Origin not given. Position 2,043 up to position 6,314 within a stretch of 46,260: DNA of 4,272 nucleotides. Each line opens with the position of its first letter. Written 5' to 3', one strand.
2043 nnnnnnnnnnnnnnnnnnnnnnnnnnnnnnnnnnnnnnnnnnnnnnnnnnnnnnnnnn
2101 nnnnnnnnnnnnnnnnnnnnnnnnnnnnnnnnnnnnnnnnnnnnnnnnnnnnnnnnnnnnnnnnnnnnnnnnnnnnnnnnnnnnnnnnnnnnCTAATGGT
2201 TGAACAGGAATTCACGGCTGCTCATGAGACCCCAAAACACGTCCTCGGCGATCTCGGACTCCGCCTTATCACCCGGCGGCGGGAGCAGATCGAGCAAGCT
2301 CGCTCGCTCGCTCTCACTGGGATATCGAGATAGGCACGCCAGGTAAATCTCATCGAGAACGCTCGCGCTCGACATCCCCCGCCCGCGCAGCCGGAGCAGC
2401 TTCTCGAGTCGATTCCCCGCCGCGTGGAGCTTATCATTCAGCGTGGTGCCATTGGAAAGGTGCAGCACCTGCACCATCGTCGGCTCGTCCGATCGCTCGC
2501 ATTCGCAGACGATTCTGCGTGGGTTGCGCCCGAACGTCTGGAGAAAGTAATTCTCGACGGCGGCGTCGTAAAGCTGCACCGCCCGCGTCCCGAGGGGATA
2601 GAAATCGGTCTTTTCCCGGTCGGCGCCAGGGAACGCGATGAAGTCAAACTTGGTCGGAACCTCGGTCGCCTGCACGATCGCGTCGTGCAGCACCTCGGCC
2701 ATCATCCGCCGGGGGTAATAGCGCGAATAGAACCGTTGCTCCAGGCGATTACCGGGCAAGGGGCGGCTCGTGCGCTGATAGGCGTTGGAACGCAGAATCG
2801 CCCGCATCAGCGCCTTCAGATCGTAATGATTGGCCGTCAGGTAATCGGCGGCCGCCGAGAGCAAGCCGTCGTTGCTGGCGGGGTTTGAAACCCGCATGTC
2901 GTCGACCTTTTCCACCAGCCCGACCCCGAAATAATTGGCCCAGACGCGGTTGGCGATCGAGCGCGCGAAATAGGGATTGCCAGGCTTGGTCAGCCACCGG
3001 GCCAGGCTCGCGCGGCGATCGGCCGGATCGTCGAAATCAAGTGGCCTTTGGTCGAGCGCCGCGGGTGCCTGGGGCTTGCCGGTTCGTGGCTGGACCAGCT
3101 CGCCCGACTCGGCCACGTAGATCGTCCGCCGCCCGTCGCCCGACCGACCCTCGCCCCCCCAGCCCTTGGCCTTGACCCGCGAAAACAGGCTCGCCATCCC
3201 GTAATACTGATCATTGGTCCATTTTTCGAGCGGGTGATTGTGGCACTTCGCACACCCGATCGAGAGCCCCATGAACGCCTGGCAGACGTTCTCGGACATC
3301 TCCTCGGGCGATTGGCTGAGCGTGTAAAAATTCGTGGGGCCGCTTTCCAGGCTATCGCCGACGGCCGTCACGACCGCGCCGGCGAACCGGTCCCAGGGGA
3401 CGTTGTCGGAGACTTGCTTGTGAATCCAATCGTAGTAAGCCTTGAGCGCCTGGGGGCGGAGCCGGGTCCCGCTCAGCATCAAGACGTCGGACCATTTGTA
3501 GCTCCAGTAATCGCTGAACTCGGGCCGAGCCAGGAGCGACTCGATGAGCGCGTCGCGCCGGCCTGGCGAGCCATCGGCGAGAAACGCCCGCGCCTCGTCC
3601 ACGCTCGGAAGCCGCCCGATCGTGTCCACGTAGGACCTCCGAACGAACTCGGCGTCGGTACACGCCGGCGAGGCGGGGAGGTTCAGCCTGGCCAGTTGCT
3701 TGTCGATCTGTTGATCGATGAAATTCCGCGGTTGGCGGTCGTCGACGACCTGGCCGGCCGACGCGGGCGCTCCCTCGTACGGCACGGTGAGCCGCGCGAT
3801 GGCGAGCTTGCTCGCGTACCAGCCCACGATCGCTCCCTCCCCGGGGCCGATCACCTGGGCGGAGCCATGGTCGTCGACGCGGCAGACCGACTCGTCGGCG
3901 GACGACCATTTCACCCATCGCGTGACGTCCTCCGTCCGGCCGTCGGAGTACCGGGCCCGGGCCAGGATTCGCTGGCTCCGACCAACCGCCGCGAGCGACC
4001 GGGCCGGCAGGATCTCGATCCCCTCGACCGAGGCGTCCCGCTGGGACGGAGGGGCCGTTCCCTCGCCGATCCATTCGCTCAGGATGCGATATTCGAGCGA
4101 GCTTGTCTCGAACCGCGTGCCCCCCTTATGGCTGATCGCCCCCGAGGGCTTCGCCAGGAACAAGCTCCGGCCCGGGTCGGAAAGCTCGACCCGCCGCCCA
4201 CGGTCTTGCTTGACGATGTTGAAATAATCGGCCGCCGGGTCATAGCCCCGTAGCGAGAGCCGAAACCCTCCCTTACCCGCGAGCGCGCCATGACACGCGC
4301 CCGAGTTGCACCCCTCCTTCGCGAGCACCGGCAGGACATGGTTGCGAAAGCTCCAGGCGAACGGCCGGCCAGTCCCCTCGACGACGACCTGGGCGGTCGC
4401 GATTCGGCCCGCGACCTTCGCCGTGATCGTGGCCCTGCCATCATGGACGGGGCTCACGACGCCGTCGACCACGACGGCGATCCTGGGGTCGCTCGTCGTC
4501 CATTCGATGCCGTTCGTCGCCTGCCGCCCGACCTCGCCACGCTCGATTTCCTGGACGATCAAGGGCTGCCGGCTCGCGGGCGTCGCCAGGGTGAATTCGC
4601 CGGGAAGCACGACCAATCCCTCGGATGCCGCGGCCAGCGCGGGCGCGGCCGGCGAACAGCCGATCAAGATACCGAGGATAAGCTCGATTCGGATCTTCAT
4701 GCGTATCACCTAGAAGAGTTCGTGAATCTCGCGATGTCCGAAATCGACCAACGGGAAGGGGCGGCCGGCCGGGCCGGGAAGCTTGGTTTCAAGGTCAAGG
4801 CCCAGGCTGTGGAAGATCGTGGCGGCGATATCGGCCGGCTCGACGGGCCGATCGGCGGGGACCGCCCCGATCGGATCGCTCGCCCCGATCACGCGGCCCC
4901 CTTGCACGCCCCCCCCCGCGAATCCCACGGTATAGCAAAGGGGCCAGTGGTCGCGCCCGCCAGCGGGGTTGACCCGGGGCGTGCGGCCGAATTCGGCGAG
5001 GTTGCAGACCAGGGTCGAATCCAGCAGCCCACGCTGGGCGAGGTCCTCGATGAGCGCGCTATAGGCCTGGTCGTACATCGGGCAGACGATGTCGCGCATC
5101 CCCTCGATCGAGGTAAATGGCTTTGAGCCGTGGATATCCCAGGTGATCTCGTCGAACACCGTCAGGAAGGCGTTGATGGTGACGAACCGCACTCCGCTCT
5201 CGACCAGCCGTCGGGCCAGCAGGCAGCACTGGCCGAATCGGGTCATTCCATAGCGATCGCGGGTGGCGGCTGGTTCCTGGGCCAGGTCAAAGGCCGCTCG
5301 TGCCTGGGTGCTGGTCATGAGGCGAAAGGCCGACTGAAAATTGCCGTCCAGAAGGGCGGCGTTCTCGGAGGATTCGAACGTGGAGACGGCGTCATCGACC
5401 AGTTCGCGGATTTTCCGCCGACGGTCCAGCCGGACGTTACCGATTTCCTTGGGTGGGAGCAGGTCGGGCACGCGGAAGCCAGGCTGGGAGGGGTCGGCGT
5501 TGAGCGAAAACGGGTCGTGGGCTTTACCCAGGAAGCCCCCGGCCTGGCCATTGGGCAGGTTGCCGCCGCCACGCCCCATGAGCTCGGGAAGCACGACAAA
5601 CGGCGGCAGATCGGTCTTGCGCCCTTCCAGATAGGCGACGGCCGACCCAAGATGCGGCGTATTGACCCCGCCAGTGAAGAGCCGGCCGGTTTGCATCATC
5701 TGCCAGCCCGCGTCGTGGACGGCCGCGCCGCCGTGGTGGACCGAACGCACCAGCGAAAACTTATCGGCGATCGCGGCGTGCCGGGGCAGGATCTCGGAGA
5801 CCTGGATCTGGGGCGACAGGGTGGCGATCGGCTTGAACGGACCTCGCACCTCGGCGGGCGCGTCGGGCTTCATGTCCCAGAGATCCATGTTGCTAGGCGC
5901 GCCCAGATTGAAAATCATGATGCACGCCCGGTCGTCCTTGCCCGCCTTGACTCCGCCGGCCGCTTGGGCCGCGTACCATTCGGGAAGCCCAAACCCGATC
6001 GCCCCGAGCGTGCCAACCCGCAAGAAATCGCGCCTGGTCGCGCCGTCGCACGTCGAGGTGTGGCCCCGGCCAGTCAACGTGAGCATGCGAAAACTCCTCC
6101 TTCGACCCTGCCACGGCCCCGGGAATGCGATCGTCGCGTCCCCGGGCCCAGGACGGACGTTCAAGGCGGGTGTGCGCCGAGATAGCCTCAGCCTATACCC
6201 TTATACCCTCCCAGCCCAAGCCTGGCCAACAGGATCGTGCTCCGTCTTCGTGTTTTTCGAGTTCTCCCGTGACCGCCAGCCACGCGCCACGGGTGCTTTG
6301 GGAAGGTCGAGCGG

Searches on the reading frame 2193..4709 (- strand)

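Call 59: search_protein_families(library=pfam, proteins=[window:2193-4709:-], max_evalue=0.0001)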
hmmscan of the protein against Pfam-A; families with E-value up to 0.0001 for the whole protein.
window:2193-4709:- (838 aa): 3 families
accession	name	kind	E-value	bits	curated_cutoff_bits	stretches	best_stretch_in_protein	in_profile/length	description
PF07587.16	PSD1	-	4.7e-43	147.8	28.5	1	565-808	1-243/244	Protein of unknown function (DUF1553)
PF07583.16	PSCyt2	-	2.8e-40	138.9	29.8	1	331-513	2-208/209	Protein of unknown function (DUF1549)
PF02368.24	Big_2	-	3.2e-06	27.4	22.8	0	228-292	2-62/79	Bacterial Ig-like domain (group 2)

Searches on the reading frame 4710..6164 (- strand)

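Call 59: search_protein_families(library=pfam, proteins=[window:4710-6164:-], max_evalue=0.0001)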
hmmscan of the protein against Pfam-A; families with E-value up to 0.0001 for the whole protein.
window:4710-6164:- (484 aa): 1 family
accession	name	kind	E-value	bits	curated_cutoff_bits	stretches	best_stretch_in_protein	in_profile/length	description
PF07394.17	DUF1501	-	2.4e-105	353.3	27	1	79-484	2-390/390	Protein of unknown function (DUF1501)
